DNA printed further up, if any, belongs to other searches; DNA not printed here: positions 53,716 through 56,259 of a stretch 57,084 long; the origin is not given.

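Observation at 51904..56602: Unexplained module: two paralogous leader-bearing membrane proteins plus a 747-aa P-loop ATPase on a phage-plasmid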

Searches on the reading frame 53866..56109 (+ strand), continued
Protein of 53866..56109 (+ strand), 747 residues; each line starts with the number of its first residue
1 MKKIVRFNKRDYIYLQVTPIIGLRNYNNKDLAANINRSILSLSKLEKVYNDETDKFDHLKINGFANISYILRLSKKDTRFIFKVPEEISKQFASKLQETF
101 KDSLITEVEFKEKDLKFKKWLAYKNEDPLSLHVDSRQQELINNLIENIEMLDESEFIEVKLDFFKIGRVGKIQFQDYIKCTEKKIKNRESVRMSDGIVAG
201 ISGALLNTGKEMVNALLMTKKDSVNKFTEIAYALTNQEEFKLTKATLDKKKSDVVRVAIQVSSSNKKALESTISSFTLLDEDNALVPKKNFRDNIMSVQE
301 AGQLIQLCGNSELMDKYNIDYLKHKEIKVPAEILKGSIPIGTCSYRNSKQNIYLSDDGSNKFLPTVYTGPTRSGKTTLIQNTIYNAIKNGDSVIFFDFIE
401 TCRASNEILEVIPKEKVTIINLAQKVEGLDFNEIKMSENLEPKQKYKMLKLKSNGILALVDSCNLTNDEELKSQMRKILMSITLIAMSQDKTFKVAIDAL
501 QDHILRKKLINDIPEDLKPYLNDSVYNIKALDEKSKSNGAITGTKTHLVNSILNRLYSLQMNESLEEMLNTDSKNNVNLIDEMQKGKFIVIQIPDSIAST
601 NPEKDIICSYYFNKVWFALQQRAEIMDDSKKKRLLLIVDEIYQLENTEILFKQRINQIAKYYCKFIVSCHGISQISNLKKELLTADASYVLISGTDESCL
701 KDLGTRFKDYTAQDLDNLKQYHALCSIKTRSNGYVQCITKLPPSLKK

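Call 42: search_solved_structures(query=A2, max_evalue=1, show_alignments=2)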
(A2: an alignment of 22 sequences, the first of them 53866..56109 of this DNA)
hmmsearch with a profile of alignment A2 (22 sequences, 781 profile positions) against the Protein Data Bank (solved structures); distinct sequences matched with E-value up to 1: 41.
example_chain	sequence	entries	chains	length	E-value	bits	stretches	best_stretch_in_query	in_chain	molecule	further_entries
3cmu_A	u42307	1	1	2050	1.2e-05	26.8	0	391-421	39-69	Protein recA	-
3cmt_A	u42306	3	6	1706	0.00012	23.5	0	391-421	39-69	Protein recA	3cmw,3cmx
3cmv_A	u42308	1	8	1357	0.0014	20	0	391-421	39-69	Protein recA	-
4d2i_A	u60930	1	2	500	0.0045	18.3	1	358-423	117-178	HERA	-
6sz9_A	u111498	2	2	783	0.0066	17.8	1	383-448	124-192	IcmO (DotL)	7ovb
6mfu_A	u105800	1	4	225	0.013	16.8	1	373-409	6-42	Guanylate kinase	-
6c2u_A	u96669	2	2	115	0.018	16.3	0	388-411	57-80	phosphate-loop protein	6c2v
7es4_A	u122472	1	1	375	0.019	16.2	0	376-415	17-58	DNA phosphorothioation-dependent restriction protein DptH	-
9qks_G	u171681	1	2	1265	0.02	16.2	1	362-422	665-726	ESX secretion system protein YukB,Green fluorescent protein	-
9jix_A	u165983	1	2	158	0.029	15.6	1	386-448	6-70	De Novo Designed ATPase, PL2x4_2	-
4lj8_A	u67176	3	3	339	0.053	14.8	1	388-424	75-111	Chaperone protein ClpB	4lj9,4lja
4fcv_A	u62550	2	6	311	0.054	14.7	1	388-424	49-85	Chaperone protein ClpB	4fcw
4fct_A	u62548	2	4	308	0.054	14.7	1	388-424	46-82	Chaperone protein ClpB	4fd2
4lj4_A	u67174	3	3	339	0.065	14.5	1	388-424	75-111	Chaperone protein ClpB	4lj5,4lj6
1gl6_A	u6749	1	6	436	0.11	13.8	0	388-462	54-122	ATPASE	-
4ag5_A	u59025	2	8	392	0.57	11.3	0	652-697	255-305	TYPE IV SECRETORY PATHWAY VIRB4 COMPONENTS-LIKE PROTEIN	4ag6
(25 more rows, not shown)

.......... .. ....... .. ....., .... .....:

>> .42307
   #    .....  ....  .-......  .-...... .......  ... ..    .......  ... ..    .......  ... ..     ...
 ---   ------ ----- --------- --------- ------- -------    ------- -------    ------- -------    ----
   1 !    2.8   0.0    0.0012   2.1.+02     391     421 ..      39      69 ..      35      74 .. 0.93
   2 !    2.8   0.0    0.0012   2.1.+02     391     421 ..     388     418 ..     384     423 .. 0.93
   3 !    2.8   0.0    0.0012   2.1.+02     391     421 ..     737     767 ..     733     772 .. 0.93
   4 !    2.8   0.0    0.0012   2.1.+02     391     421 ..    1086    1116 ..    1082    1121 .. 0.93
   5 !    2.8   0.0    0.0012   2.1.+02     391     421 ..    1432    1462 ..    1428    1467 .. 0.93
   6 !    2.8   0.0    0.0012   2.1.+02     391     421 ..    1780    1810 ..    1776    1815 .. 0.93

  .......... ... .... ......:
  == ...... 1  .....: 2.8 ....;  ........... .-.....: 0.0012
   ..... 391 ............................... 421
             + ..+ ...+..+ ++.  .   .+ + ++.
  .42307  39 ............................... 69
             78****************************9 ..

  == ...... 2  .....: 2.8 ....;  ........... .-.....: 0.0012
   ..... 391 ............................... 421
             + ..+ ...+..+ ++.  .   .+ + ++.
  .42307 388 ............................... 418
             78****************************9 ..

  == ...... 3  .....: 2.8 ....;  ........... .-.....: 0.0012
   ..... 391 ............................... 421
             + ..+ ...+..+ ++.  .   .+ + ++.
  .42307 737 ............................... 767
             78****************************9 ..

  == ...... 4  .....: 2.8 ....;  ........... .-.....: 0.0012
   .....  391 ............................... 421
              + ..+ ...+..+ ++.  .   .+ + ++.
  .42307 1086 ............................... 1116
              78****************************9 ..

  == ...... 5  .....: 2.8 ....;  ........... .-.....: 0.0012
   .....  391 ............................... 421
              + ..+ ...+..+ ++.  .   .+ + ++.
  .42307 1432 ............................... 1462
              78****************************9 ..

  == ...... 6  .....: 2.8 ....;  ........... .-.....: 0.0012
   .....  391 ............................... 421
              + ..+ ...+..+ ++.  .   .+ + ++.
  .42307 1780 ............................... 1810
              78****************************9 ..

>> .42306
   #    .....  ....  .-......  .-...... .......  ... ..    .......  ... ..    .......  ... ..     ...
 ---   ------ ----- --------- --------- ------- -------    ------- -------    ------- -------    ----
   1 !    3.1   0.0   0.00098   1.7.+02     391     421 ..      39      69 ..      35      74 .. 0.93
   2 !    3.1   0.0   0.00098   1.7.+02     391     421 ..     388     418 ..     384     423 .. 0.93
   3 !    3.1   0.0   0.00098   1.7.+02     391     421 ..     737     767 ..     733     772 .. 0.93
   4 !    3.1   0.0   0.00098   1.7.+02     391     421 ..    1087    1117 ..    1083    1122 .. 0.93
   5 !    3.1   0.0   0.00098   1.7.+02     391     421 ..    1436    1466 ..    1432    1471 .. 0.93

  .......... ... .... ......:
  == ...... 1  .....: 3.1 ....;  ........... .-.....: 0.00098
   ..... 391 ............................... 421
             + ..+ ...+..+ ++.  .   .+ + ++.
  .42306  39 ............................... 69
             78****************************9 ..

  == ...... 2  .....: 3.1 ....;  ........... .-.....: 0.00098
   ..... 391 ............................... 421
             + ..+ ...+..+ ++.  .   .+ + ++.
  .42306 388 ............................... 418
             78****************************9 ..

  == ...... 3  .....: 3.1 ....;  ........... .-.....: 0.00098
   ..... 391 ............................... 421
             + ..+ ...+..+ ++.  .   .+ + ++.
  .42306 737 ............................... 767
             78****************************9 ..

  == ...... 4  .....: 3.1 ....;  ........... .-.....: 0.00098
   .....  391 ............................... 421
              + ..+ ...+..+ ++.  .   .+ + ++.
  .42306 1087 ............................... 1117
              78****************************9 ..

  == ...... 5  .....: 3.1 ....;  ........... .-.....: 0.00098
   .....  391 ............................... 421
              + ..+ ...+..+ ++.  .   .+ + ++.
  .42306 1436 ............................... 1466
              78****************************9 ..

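Call 44: get_annotated_region(hit=H45, flank=5000)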
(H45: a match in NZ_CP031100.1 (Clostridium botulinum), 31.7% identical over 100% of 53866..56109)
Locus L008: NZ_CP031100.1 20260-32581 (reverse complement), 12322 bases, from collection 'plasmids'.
description: Clostridium botulinum strain CFSAN034202 plasmid p1_CFSAN034202, complete sequence
organism: Clostridium botulinum (NCBI taxid 1491)
taxonomy: Bacteria; Bacillota; Clostridia; Eubacteriales; Clostridiaceae; Clostridium; Clostridium botulinum
host: -; source: -; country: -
typing (MOB-suite, as given by PLSDB): non-mobilizable; replicon rep_cluster_2046
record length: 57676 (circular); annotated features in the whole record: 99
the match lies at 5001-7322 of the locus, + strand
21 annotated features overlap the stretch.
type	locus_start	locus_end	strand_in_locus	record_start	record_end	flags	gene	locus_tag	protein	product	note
CDS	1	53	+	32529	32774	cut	-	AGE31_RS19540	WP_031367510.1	hypothetical protein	-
CDS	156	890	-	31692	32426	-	-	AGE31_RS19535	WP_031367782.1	hypothetical protein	-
CDS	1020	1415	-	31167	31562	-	-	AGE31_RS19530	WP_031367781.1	hypothetical protein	-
CDS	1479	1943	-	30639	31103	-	-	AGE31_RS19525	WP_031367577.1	hypothetical protein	-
CDS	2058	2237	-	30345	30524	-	-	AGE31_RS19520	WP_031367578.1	hypothetical protein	-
CDS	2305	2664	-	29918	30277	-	-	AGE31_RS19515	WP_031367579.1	hypothetical protein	-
CDS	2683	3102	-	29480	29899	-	-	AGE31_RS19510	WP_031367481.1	hypothetical protein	-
CDS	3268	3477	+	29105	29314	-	-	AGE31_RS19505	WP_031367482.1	helix-turn-helix transcriptional regulator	-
CDS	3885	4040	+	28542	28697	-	-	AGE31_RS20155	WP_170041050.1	hypothetical protein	-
CDS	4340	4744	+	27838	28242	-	-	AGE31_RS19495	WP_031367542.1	hypothetical protein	-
CDS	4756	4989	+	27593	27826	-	-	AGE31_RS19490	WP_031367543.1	hypothetical protein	-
CDS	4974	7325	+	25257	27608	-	-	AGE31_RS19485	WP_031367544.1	hypothetical protein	-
CDS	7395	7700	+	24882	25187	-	-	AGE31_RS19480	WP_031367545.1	hypothetical protein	-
CDS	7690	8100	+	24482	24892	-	-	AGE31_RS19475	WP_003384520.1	terminase small subunit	-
CDS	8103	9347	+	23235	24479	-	-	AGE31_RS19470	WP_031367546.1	PBSX family phage terminase large subunit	-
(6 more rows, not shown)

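Call 45: get_annotated_region(hit=H50, flank=5000)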
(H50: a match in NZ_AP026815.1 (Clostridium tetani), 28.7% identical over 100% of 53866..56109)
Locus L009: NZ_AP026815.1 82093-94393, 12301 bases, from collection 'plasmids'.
description: Clostridium tetani strain KHSU-154306-013 plasmid pKHSU-154306-013-1, complete sequence
organism: Clostridium tetani (NCBI taxid 1513)
taxonomy: Bacteria; Bacillota; Clostridia; Eubacteriales; Clostridiaceae; Clostridium; Clostridium tetani
host: -; source: soil; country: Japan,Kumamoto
typing (MOB-suite, as given by PLSDB): non-mobilizable; replicon rep_cluster_256
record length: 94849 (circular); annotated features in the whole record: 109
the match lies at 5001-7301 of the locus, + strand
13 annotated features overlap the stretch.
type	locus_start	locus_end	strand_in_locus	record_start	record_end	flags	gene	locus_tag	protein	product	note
CDS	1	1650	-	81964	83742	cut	-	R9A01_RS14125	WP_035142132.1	ABC transporter ATP-binding protein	-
CDS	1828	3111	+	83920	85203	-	-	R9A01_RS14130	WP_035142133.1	radical SAM protein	-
CDS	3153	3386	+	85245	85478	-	-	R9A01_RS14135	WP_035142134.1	hypothetical protein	-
CDS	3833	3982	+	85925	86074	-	-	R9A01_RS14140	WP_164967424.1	hypothetical protein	-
CDS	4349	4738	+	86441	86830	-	-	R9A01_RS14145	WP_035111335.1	hypothetical protein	-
CDS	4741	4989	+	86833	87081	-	-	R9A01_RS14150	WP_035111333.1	hypothetical protein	-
CDS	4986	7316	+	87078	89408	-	-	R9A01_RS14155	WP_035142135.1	type IV secretion system DNA-binding domain-containing protein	-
CDS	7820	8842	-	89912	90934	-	-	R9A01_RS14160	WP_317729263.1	transposase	-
CDS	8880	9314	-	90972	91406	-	tnpA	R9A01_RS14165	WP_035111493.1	IS200/IS605-like element ISClte2 family transposase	GO:0006313 - DNA transposition [Evidence IEA]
CDS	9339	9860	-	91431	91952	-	-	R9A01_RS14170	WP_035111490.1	hypothetical protein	-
CDS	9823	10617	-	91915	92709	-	-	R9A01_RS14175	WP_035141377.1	hypothetical protein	-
CDS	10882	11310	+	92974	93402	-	-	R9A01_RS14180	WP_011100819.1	hypothetical protein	-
CDS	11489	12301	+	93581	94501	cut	-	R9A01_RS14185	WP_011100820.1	DUF4351 domain-containing protein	-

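Call 46: get_annotated_region(hit=H4, flank=5000)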
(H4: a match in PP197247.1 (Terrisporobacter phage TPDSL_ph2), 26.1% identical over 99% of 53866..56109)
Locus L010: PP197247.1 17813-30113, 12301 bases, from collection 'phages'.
description: Terrisporobacter phage TPDSL_ph2, complete genome.
organism: Terrisporobacter phage TPDSL_ph2 (NCBI taxid 3141807)
taxonomy: Viruses
host: Terrisporobacter petrolearius DSL; source: culture supernatant; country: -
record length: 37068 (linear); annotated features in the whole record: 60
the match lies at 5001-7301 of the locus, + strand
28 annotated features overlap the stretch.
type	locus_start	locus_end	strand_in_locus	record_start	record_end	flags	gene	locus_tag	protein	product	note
CDS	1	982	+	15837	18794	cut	-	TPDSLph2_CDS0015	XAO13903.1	tail protein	-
CDS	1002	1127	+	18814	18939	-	-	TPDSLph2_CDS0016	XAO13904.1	hypothetical protein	-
CDS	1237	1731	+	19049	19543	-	-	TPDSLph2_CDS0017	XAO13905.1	hypothetical protein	-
CDS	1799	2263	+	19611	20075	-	-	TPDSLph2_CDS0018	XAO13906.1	holin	-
CDS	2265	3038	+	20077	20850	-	-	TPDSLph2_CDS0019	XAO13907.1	endolysin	-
CDS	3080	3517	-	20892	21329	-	-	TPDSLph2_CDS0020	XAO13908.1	hypothetical protein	-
CDS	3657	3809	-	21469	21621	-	-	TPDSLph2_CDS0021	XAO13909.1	hypothetical protein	-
CDS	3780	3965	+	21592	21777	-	-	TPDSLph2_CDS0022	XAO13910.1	hypothetical protein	-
CDS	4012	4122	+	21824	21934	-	-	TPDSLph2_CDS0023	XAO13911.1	hypothetical protein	-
CDS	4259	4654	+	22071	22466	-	-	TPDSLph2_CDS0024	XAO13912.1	hypothetical protein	-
CDS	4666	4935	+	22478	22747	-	-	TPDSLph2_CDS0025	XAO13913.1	hypothetical protein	-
CDS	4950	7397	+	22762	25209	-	-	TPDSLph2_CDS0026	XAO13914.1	hypothetical protein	-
CDS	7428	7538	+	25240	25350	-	-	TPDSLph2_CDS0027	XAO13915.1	hypothetical protein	-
CDS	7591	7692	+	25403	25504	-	-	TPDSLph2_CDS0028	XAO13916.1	hypothetical protein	-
CDS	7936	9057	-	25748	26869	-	-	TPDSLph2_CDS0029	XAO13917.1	integrase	-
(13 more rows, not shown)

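Call 47: get_annotated_region(hit=H26, flank=5000)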
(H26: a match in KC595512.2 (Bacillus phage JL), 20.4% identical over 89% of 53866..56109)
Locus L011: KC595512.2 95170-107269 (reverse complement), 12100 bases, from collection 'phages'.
description: Bacillus phage JL, complete genome.
organism: Bacillus phage JL (NCBI taxid 1296655)
taxonomy: Viruses; Duplodnaviria; Heunggongvirae; Uroviricota; Caudoviricetes; Herelleviridae; Spounavirinae; Siminovitchvirus; Siminovitchvirus JL
host: Bacillus cereus BGSC 6E1; source: soil; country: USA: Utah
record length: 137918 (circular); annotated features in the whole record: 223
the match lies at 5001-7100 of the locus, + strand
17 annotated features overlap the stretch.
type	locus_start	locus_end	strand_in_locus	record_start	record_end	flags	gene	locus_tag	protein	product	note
CDS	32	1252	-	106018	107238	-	-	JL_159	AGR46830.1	thymidylate synthase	gp159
CDS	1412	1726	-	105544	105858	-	-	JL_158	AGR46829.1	hypothetical protein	gp158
CDS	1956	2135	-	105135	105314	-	-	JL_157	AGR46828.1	hypothetical protein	gp157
CDS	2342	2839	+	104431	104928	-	-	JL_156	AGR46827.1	hypothetical protein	gp156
CDS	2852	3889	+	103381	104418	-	-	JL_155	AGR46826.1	StbA family protein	gp155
CDS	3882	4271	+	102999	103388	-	-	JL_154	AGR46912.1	hypothetical protein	gp154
CDS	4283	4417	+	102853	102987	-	-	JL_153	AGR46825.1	hypothetical protein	gp153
CDS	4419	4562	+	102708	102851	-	-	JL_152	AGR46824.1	hypothetical protein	gp152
CDS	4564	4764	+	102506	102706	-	-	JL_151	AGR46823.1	hypothetical protein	gp151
CDS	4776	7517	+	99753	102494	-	-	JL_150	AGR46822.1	lipid A export ATP-binding/permease protein Msb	gp150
CDS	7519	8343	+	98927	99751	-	-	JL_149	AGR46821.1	hypothetical protein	gp149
CDS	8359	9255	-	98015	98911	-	-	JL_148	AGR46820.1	hypothetical protein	gp148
CDS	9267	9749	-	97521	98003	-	-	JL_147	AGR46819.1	regulation and/or late gene expression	gp147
CDS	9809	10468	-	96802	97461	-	-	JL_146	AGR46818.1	middle-gene-specific sigma factor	gp146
CDS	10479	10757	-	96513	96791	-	-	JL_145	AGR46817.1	hypothetical protein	gp145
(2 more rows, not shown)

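Call 49: get_annotated_region(hit=H5, flank=5000)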
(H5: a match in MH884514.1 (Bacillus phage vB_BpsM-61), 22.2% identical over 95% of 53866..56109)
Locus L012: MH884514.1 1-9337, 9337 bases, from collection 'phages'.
description: Bacillus phage vB_BpsM-61, complete genome.
organism: Bacillus phage vB_BpsM-61 (NCBI taxid 2419620)
taxonomy: Viruses; Duplodnaviria; Heunggongvirae; Uroviricota; Caudoviricetes
host: Bacillus pseudofirmus; source: Lake Elmenteita sediment; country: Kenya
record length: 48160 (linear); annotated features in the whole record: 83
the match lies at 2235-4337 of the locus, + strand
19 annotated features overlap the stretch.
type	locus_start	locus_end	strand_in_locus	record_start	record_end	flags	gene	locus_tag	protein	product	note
CDS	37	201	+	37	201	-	-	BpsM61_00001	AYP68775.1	hypothetical protein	-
CDS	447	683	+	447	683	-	-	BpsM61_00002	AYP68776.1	hypothetical protein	-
regulatory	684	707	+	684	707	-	-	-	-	terminator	putative transcriptional terminator, - 12.40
CDS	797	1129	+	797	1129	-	-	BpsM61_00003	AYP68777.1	hypothetical protein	-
regulatory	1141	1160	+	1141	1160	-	-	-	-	terminator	putative transcriptional terminator, -10.70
CDS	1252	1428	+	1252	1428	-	-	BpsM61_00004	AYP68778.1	hypothetical protein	-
CDS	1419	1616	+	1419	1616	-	-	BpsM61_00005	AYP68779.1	hypothetical protein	putative homolog of hypothetical protein H839_08444 [Geobacillus stearothermophilus NUB3621], hypothetical protein ...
CDS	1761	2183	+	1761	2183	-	-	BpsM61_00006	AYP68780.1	hypothetical protein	putative homolog of hypothetical protein EOGHAN_68 [Bacillus phage Eoghan] and hypothetical protein ANDROMEDA_69 ...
CDS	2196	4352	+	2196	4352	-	-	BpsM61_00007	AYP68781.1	AAA-like domain protein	putative homolog of lipid A export ATP-binding/permease protein MsbA [Deep-sea thermophilic phage D6E]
CDS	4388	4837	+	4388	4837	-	-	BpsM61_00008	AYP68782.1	hypothetical protein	-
regulatory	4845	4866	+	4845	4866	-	-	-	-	terminator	putative transcriptional terminator, - 12.40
CDS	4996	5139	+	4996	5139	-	-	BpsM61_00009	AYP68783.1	Spo0E-like sporulation regulatory protein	putative homolog of spo0E like sporulation regulatory family protein [Bacillus mycoides]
CDS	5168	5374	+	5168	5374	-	sinR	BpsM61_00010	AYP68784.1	HTH-type transcriptional regulator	putative homolog of XRE family transcriptional regulator [Desulfotomaculum reducens]; HTH-type transcriptional ...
CDS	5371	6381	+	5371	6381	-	-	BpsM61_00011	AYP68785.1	CRISPR-associated protein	putative homolog of hypothetical protein PBI_TRIKE_65 [Mycobacterium phage Trike] and RecB-like protein [Mycobacterium ...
CDS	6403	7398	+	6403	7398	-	-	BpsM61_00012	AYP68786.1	ERF superfamily protein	-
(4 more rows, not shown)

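Call 50: get_annotated_region(hit=H17, flank=5000)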
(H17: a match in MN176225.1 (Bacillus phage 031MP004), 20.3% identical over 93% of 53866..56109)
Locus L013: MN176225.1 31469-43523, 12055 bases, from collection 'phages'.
description: Bacillus phage 031MP004, complete genome.
organism: Bacillus phage 031MP004 (NCBI taxid 2601658)
taxonomy: Viruses; Duplodnaviria; Heunggongvirae; Uroviricota; Caudoviricetes
host: Bacillus subtilis; source: soil; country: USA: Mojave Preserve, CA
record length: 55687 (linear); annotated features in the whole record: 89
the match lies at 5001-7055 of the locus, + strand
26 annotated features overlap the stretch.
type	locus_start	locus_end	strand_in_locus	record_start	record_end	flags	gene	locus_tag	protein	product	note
CDS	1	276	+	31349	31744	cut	38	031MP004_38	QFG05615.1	hypothetical protein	-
CDS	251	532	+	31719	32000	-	39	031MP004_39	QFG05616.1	hypothetical protein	-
CDS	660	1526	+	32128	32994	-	40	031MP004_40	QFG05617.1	amidoligase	-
CDS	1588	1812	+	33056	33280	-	41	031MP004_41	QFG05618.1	hypothetical protein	-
CDS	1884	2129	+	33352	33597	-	42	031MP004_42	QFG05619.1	DNA binding protein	-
CDS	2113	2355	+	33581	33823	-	43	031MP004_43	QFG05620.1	hypothetical protein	-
CDS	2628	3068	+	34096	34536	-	44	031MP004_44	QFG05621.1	gamma-glutamyl cyclotransferase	-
CDS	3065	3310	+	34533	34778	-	45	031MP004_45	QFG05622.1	hypothetical protein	-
CDS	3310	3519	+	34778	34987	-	46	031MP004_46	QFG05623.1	DNA binding protein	-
CDS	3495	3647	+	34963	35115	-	47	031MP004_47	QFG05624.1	hypothetical protein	-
CDS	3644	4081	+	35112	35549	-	48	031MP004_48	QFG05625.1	hypothetical protein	-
CDS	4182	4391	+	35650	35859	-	49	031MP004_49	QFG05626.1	DNA binding protein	-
CDS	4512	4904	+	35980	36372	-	50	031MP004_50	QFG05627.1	hypothetical protein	-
CDS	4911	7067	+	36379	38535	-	51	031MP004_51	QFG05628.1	ATPase-like protein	-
CDS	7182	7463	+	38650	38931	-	52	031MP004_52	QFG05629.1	DNA binding protein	-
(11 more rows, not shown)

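Call 51: get_annotated_region(hit=H38, flank=5000)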
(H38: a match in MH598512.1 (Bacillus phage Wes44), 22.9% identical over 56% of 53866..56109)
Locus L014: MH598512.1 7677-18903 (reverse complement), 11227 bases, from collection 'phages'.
description: Bacillus phage Wes44, complete genome.
organism: Bacillus phage Wes44 (NCBI taxid 2283012)
taxonomy: Viruses; Duplodnaviria; Heunggongvirae; Uroviricota; Caudoviricetes; Gutmannvirinae; Carmenvirus; Carmenvirus Wes44
host: -; source: soil; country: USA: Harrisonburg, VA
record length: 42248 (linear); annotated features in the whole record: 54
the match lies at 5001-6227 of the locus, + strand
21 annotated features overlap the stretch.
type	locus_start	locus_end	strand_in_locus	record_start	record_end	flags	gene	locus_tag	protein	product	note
CDS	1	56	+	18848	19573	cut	-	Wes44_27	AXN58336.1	thymidylate synthase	gp27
CDS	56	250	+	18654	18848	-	-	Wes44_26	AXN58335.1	hypothetical protein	gp26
CDS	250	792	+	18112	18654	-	-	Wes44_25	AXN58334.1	nucleoside pyrophosphohydrolase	gp25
CDS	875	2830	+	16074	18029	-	-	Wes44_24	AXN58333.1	DNA polymerase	gp24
CDS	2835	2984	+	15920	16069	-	-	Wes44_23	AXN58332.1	hypothetical protein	gp23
CDS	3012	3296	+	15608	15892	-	-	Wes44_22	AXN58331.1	hypothetical protein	gp22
CDS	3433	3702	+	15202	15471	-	-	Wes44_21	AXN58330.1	glutaredoxin-like protein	go42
CDS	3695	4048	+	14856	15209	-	-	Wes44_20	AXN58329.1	hypothetical protein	gp20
CDS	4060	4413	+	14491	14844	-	-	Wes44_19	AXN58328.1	hypothetical protein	gp19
CDS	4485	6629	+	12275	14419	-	-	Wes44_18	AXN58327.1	hypothetical protein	gp18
CDS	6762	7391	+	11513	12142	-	-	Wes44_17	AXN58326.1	hypothetical protein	gp17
CDS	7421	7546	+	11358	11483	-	-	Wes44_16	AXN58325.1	hypothetical protein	gp16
CDS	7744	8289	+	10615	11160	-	-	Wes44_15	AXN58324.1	hypothetical protein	gp15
CDS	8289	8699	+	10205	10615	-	-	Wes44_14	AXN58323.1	NAD-dependent epimerase/dehydratase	gp14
CDS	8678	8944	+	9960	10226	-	-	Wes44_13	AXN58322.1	hypothetical protein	gp13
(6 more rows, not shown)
